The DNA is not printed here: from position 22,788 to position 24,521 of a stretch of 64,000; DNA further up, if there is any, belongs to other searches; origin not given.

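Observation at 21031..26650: Glf-like mutase flanked by two GT-C-type membrane glycosyltransferases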

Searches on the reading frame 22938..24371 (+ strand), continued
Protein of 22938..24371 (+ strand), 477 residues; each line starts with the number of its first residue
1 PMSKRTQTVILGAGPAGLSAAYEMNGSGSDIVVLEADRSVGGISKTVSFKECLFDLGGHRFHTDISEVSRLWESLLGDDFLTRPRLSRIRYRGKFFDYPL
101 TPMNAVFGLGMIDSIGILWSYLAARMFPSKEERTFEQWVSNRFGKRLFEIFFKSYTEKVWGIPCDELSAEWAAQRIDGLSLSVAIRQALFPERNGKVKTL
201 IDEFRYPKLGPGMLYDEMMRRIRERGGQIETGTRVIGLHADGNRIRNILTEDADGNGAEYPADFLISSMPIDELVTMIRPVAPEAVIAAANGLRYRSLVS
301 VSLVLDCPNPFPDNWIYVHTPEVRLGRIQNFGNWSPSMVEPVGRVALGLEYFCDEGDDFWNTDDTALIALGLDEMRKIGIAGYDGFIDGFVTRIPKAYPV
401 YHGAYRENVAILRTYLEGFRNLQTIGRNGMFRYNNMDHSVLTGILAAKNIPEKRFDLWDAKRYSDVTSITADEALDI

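Call 64: search_protein_families(library=ncbifam, proteins=[L039:6915-7874:+, L077:5291-6259:+, L001:8577-9572:+, L008:6459-7475:+, L014:6922-7944:+, L022:6886-7887:+, L004:8428-8829:+, L004:8826-10244:+], max_evalue=0.00001)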
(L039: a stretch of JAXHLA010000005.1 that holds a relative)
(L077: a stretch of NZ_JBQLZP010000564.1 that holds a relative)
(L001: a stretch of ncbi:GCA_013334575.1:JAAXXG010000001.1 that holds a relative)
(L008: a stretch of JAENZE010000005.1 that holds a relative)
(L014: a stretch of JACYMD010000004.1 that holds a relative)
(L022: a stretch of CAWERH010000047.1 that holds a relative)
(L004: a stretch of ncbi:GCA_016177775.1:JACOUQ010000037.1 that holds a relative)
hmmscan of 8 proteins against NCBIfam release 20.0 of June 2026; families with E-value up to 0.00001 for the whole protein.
L039:6915-7874:+ (320 aa): 21 families
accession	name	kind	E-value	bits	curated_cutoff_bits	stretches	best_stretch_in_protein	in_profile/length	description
TIGR01181.1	dTDP_gluc_dehyt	equivalog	1.1e-36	126.6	365.1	1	8-316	1-315/321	dTDP-glucose 4,6-dehydratase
TIGR04180.1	EDH_00030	hypoth_equivalog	7e-35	120.5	475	1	9-269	1-262/297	NAD-dependent 4,6-dehydratase LegB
TIGR01179.1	galE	equivalog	1.2e-27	96.7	262.3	1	8-316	1-329/332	UDP-glucose 4-epimerase GalE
NF008872.0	PRK11908.1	equivalog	3.8e-25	88.7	294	1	8-261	3-269/349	bifunctional UDP-4-keto-pentose/UDP-xylose synthase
NF011728.1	PRK15181.1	equivalog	9.7e-25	87.3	760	1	3-312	12-337/348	Vi polysaccharide biosynthesis UDP-N-acetylglucosaminuronic acid C-4 epimerase TviC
NF005998.1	PRK08125.1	equivalog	4.2e-23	81.6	777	1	8-259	317-581/649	bifunctional UDP-4-amino-4-deoxy-L-arabinose formyltransferase/UDP-glucuronic acid oxidase ArnA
NF007582.0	PRK10217.1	equivalog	3.7e-21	75.6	698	1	8-257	3-264/355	dTDP-glucose 4,6-dehydratase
NF007490.0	PRK10084.1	subfamily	2.3e-18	66.3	649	1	8-313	2-335/361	dTDP-glucose 4,6-dehydratase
TIGR02197.1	heptose_epim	equivalog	3.6e-17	62.5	274.6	1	9-275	1-272/316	ADP-glyceromanno-heptose 6-epimerase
NF007956.0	PRK10675.1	subfamily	3.3e-16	59.3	394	1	8-318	2-335/338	UDP-glucose 4-epimerase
NF047922.1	GDPFucSynFcl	equivalog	1.2e-12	48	500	1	95-312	78-301/308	GDP-L-fucose synthase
NF041015.1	UDPsulfquin_syn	equivalog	1.8e-12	46.9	575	1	190-266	236-313/384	UDP-sulfoquinovose synthase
TIGR02622.1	CDP_4_6_dhtase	equivalog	9e-11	41.5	278.45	1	7-314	5-332/352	CDP-glucose 4,6-dehydratase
NF043036.1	ErythonDh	equivalog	1e-09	38.1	325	1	8-177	2-176/321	D-erythronate dehydrogenase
NF047837.1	UDPAcbARedWbcJ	equivalog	1.8e-08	33.7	500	1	149-237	102-189/372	UDP-2-acetamido-2,6-beta-L-arabino-hexul-4-ose reductase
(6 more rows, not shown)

L077:5291-6259:+ (322 aa): 17 families
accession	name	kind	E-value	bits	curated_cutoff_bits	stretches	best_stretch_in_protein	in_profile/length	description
TIGR01181.1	dTDP_gluc_dehyt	equivalog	5.1e-36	124.4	365.1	1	5-309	3-313/321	dTDP-glucose 4,6-dehydratase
TIGR04180.1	EDH_00030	hypoth_equivalog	1.2e-31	109.9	475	1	5-290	2-282/297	NAD-dependent 4,6-dehydratase LegB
TIGR01179.1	galE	equivalog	2.6e-22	79.1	262.3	1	5-300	3-318/332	UDP-glucose 4-epimerase GalE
NF008872.0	PRK11908.1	equivalog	3.2e-22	79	294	1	4-310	4-338/349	bifunctional UDP-4-keto-pentose/UDP-xylose synthase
NF007582.0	PRK10217.1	equivalog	9.7e-22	77.5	698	1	2-258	2-270/355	dTDP-glucose 4,6-dehydratase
TIGR02197.1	heptose_epim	equivalog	2.6e-21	76.1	274.6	1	5-268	2-270/316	ADP-glyceromanno-heptose 6-epimerase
NF007490.0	PRK10084.1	subfamily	6.4e-21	74.7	649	1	5-308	4-335/361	dTDP-glucose 4,6-dehydratase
NF011728.1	PRK15181.1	equivalog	6e-19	68.3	760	1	5-229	19-251/348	Vi polysaccharide biosynthesis UDP-N-acetylglucosaminuronic acid C-4 epimerase TviC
NF005998.1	PRK08125.1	equivalog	3.5e-17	62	777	1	5-307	319-649/649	bifunctional UDP-4-amino-4-deoxy-L-arabinose formyltransferase/UDP-glucuronic acid oxidase ArnA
NF047922.1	GDPFucSynFcl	equivalog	6.2e-17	62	500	1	142-309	131-303/308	GDP-L-fucose synthase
NF041015.1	UDPsulfquin_syn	equivalog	2.2e-10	40.1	575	1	163-275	213-326/384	UDP-sulfoquinovose synthase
TIGR01472.1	gmd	equivalog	1.4e-09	37.7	415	1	4-272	3-280/342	GDP-mannose 4,6-dehydratase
TIGR01777.1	yfcH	hypoth_equivalog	5.9e-09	35.9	207.35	0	204-258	188-241/292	TIGR01777 family oxidoreductase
NF008360.0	PRK11150.1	equivalog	7e-09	35.3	452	1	5-243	3-239/310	ADP-glyceromanno-heptose 6-epimerase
NF007956.0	PRK10675.1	subfamily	1.2e-08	34.5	394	1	4-269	3-291/338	UDP-glucose 4-epimerase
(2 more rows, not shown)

L001:8577-9572:+ (331 aa): 27 families (the best 25 are shown)
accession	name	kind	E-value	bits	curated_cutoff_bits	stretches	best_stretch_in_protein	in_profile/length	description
TIGR01179.1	galE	equivalog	5e-134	446.3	262.3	1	2-324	1-330/332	UDP-glucose 4-epimerase GalE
NF007956.0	PRK10675.1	subfamily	1.2e-83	281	394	1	1-326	1-336/338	UDP-glucose 4-epimerase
TIGR02197.1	heptose_epim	equivalog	7e-36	124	274.6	1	3-270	1-261/316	ADP-glyceromanno-heptose 6-epimerase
TIGR01181.1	dTDP_gluc_dehyt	equivalog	3.7e-32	111.7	365.1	1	3-322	2-314/321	dTDP-glucose 4,6-dehydratase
TIGR04180.1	EDH_00030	hypoth_equivalog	1.2e-30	106.7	475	1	3-305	1-296/297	NAD-dependent 4,6-dehydratase LegB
NF047922.1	GDPFucSynFcl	equivalog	2.7e-24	86.2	500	1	3-321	5-303/308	GDP-L-fucose synthase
TIGR03466.1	HpnA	hypoth_equivalog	9.5e-24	83.9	367.65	1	1-273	1-250/327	hopanoid-associated sugar epimerase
NF008360.0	PRK11150.1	equivalog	1e-19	70.9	452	1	3-266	2-251/310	ADP-glyceromanno-heptose 6-epimerase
NF042422.1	oxyalk_red_OleD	equivalog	2.5e-19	69.8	580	1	1-266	1-247/329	2-alkyl-3-oxoalkanoate reductase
NF043036.1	ErythonDh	equivalog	3e-17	62.8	325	1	1-158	1-167/321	D-erythronate dehydrogenase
NF007490.0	PRK10084.1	subfamily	2.6e-15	56.3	649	1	1-318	1-333/361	dTDP-glucose 4,6-dehydratase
NF007582.0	PRK10217.1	equivalog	2.3e-14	53.3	698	1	2-266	3-264/355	dTDP-glucose 4,6-dehydratase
NF042423.1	oxyalk_red_Shew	equivalog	6.9e-14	51.6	580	1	2-256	10-244/331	2-alkyl-3-oxoalkanoate reductase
NF011728.1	PRK15181.1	equivalog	4e-13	49.1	760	1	4-253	19-266/348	Vi polysaccharide biosynthesis UDP-N-acetylglucosaminuronic acid C-4 epimerase TviC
TIGR02622.1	CDP_4_6_dhtase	equivalog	3.4e-12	46.2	278.45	1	2-321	6-332/352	CDP-glucose 4,6-dehydratase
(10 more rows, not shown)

L008:6459-7475:+ (338 aa): 22 families
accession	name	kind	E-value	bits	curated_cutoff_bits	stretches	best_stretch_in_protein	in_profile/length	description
TIGR01179.1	galE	equivalog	2.6e-121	404.5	262.3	1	4-325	1-329/332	UDP-glucose 4-epimerase GalE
NF007956.0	PRK10675.1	subfamily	5.6e-74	249.3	394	1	3-329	1-337/338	UDP-glucose 4-epimerase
TIGR02197.1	heptose_epim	equivalog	4e-38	131.4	274.6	1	5-273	1-262/316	ADP-glyceromanno-heptose 6-epimerase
TIGR01181.1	dTDP_gluc_dehyt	equivalog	6.3e-38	130.6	365.1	1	4-326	1-316/321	dTDP-glucose 4,6-dehydratase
TIGR04180.1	EDH_00030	hypoth_equivalog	1e-23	83.8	475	1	5-305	1-294/297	NAD-dependent 4,6-dehydratase LegB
NF008360.0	PRK11150.1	equivalog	7.8e-20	71.3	452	1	5-267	2-250/310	ADP-glyceromanno-heptose 6-epimerase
NF007490.0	PRK10084.1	subfamily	6.9e-19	68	649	2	3-101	1-107/361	dTDP-glucose 4,6-dehydratase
TIGR03466.1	HpnA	hypoth_equivalog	8.2e-18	64.4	367.65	1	3-138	1-134/327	hopanoid-associated sugar epimerase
NF047922.1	GDPFucSynFcl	equivalog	2.8e-17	63.1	500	1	2-321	2-301/308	GDP-L-fucose synthase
NF007582.0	PRK10217.1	equivalog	6.5e-17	61.6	698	1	4-269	3-269/355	dTDP-glucose 4,6-dehydratase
NF043036.1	ErythonDh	equivalog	1.2e-15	57.5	325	1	3-156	1-163/321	D-erythronate dehydrogenase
TIGR02622.1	CDP_4_6_dhtase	equivalog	1.9e-13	50.3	278.45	1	3-323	5-332/352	CDP-glucose 4,6-dehydratase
NF011728.1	PRK15181.1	equivalog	4.4e-13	49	760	1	4-264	17-275/348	Vi polysaccharide biosynthesis UDP-N-acetylglucosaminuronic acid C-4 epimerase TviC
NF042422.1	oxyalk_red_OleD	equivalog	2e-12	47.2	580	1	3-122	1-114/329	2-alkyl-3-oxoalkanoate reductase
NF041015.1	UDPsulfquin_syn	equivalog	1.8e-08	33.8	575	0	3-45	1-41/384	UDP-sulfoquinovose synthase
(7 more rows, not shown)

L014:6922-7944:+ (340 aa): 12 families
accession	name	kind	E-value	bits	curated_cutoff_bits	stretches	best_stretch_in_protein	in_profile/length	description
NF041875.1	EPS_EpsD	equivalog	1.1e-27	97.3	370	1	9-217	1-219/325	exopolysaccharide biosynthesis glycosyltransferase EpsD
TIGR03965.1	mycofact_glyco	equivalog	3.1e-25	89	280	1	4-273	71-341/467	mycofactocin biosynthesis glycosyltransferase MftF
TIGR04283.1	glyco_like_mftF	equivalog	6.1e-22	78.3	182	1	9-222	1-202/221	TIGR04283 family arsenosugar biosynthesis glycosyltransferase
NF007482.0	PRK10073.1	equivalog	3.8e-18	65.6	423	1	6-110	5-114/334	glycosyltransferase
NF041394.1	GtaseAglG_Halo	equivalog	9.5e-13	48.1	440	1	8-205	4-215/304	glucosyl-dolichyl phosphate glucuronosyltransferase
TIGR03937.1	PgaC_IcaA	equivalog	1.3e-12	47.5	422.3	1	7-118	45-161/407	poly-beta-1,6-N-acetyl-D-glucosamine synthase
TIGR03111.1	glyc2_xrt_Gpos1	hypoth_equivalog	5.8e-12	45.1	363.95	1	8-178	50-226/439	TIGR03111 family XrtG-associated glycosyltransferase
NF038299.1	EPS_HpsN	equivalog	1.6e-10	40.5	425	1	8-206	2-221/317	hormogonium polysaccharide biosynthesis glycosyltransferase HpsN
NF050819.1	PolSacchBiosHfsG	equivalog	4.8e-08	32.5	500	1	5-191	10-204/302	polysaccharide biosynthesis protein HfsG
NF010496.0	PRK13915.1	equivalog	1.3e-07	31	262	1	5-103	29-138/307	glucosyl-3-phosphoglycerate synthase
NF047683.1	TeichurnBiosyTuaG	equivalog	1.5e-07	31.4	400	1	5-114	4-117/252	teichuronic acid biosynthesis protein TuaG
TIGR03472.1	HpnI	equivalog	2.1e-06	26.8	310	1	81-284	125-322/373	bacteriohopanetetrol glucosamine biosynthesis glycosyltransferase HpnI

L022:6886-7887:+ (333 aa): 22 families
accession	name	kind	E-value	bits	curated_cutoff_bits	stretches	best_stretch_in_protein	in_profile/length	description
TIGR03965.1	mycofact_glyco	equivalog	5.8e-28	98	280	1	4-216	72-291/467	mycofactocin biosynthesis glycosyltransferase MftF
NF041875.1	EPS_EpsD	equivalog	3.2e-26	92.5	370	1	8-200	1-201/325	exopolysaccharide biosynthesis glycosyltransferase EpsD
TIGR04283.1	glyco_like_mftF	equivalog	6.5e-24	84.8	182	1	8-220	1-200/221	TIGR04283 family arsenosugar biosynthesis glycosyltransferase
TIGR03937.1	PgaC_IcaA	equivalog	9.3e-20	70.9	422.3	1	6-201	45-246/407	poly-beta-1,6-N-acetyl-D-glucosamine synthase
NF047683.1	TeichurnBiosyTuaG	equivalog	5.3e-16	59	400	1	4-121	4-125/252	teichuronic acid biosynthesis protein TuaG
NF038299.1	EPS_HpsN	equivalog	6.7e-15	54.9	425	1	7-117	2-117/317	hormogonium polysaccharide biosynthesis glycosyltransferase HpsN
NF007482.0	PRK10073.1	equivalog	1.2e-14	54.1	423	1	2-101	2-105/334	glycosyltransferase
NF050819.1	PolSacchBiosHfsG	equivalog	7.8e-12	45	500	1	7-200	13-213/302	polysaccharide biosynthesis protein HfsG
TIGR03111.1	glyc2_xrt_Gpos1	hypoth_equivalog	4.7e-10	38.8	363.95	1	7-146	50-193/439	TIGR03111 family XrtG-associated glycosyltransferase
NF010496.0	PRK13915.1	equivalog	2.2e-09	36.8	262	1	6-97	31-133/307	glucosyl-3-phosphoglycerate synthase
NF050050.1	ProtGlycPglI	equivalog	4.4e-09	36.1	500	1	8-117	4-117/306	GalNAc(5)-diNAcBac-PP-undecaprenol beta-1,3-glucosyltransferase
NF038302.1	EPS_HpsE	equivalog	6.9e-09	35.1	300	1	6-118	1-122/307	hormogonium polysaccharide biosynthesis glycosyltransferase HpsE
TIGR04182.1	glyco_TIGR04182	equivalog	8.4e-09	35.2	325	1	7-100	1-91/293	S-layer glycoprotein N-glycosyltransferase AglJ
TIGR01556.1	rhamnosyltran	subfamily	1.4e-08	34.3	200.55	1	26-205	12-200/281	rhamnosyltransferase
TIGR03469.1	HpnB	hypoth_equivalog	1.9e-08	33.7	379.25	1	6-210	44-268/386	hopene-associated glycosyltransferase HpnB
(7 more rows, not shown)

L004:8428-8829:+ (133 aa): 0 families

L004:8826-10244:+ (472 aa): 1 family
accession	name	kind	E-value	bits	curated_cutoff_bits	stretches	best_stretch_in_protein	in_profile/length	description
NF047440.1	LA3751_2_3_fam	subfamily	9.4e-08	31.3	200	1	199-454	104-351/460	LA_3751/LA_3752 family putative glycosyltransferase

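Call 65: search_solved_structures(query=L039:6915-7874:+, max_evalue=1e-20)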
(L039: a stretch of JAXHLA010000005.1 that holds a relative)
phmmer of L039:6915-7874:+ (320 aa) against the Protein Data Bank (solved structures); distinct sequences matched with E-value up to 1e-20: 44.
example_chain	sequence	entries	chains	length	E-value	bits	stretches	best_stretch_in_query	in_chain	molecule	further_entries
4gll_A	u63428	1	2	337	1.2e-103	349.9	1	8-312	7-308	UDP-glucuronic acid decarboxylase 1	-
2b69_A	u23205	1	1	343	1.2e-103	349.8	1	8-312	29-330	UDP-glucuronate decarboxylase 1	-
4m55_A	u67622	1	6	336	6.1e-103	347.6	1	8-312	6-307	UDP-glucuronic acid decarboxylase 1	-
4lk3_A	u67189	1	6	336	8.4e-103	347.1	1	8-312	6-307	UDP-glucuronic acid decarboxylase 1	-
8vr2_A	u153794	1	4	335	1.2e-39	139.6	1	3-313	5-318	NAD-dependent epimerase/dehydratase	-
7ys8_A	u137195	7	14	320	5e-34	121.1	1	8-313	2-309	UDP-glucose 4-epimerase | UDP-glucose 4-epimerase along with EC 5.1.3.2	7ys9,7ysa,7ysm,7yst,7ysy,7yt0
6pmh_A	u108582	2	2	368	8e-34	120.4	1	6-312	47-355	UDP-glucose 4-epimerase related protein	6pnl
8rdg_A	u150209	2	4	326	1.3e-33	119.8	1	7-263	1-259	SDR family NAD(P)-dependent oxidoreductase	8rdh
8rdi_A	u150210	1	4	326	4.4e-33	118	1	7-263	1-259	SDR family NAD(P)-dependent oxidoreductase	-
4zrm_A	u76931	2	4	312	1.5e-32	116.3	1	8-311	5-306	UDP-glucose 4-epimerase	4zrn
6zl6_A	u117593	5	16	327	8e-32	113.8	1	8-310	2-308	Epimerase domain-containing protein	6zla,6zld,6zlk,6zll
6zlj_A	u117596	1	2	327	2.5e-31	112.2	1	8-310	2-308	Epimerase domain-containing protein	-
6wjb_A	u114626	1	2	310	3.1e-31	111.9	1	7-265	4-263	NAD-dependent epimerase/dehydratase family protein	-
6wj9_A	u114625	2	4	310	1.2e-30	109.9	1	7-265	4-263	NAD-dependent epimerase/dehydratase family protein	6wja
3icp_A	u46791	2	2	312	2.3e-29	105.8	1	8-269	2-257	NAD-dependent epimerase/dehydratase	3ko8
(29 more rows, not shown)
